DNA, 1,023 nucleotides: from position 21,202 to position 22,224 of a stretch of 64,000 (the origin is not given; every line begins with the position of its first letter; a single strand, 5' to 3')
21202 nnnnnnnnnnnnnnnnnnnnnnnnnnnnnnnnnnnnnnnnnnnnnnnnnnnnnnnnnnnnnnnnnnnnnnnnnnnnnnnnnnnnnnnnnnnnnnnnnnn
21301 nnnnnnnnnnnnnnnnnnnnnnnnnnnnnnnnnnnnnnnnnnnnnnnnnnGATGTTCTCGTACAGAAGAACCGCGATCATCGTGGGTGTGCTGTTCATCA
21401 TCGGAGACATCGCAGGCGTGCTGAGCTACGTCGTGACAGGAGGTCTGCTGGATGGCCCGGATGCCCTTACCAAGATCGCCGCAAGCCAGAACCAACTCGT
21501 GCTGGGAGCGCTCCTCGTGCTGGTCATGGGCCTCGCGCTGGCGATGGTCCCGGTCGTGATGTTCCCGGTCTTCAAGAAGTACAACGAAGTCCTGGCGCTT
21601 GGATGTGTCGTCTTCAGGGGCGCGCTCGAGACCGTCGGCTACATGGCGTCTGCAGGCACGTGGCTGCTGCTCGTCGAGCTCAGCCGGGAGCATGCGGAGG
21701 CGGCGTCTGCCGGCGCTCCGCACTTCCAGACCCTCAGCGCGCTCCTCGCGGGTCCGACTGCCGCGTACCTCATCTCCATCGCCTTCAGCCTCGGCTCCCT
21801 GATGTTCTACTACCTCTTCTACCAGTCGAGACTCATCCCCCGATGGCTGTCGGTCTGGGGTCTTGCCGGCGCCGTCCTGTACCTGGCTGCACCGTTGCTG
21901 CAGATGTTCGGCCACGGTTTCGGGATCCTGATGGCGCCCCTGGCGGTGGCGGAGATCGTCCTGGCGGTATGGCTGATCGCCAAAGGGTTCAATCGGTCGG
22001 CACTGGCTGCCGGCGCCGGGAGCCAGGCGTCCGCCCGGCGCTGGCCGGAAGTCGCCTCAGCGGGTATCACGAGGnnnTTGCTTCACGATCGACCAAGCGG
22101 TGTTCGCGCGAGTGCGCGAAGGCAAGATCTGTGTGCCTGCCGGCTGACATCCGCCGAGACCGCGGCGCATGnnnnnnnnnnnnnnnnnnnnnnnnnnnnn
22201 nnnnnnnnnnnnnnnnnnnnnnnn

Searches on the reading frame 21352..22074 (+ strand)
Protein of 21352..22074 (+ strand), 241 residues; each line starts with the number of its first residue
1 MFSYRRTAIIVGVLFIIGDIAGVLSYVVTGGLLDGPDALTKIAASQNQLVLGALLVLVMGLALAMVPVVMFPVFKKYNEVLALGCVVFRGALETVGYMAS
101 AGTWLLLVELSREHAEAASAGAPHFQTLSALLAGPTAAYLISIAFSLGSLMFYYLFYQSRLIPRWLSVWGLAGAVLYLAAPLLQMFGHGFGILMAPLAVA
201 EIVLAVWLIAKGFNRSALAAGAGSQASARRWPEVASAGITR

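Call 20: search_protein_families(library=pfam, proteins=[window:21352-22074:+])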
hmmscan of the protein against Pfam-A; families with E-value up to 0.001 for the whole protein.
window:21352-22074:+ (241 aa): 1 family
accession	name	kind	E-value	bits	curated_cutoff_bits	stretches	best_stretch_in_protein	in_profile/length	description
PF14329.11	DUF4386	-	4e-38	131.9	27.6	1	10-212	1-210/210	Domain of unknown function (DUF4386)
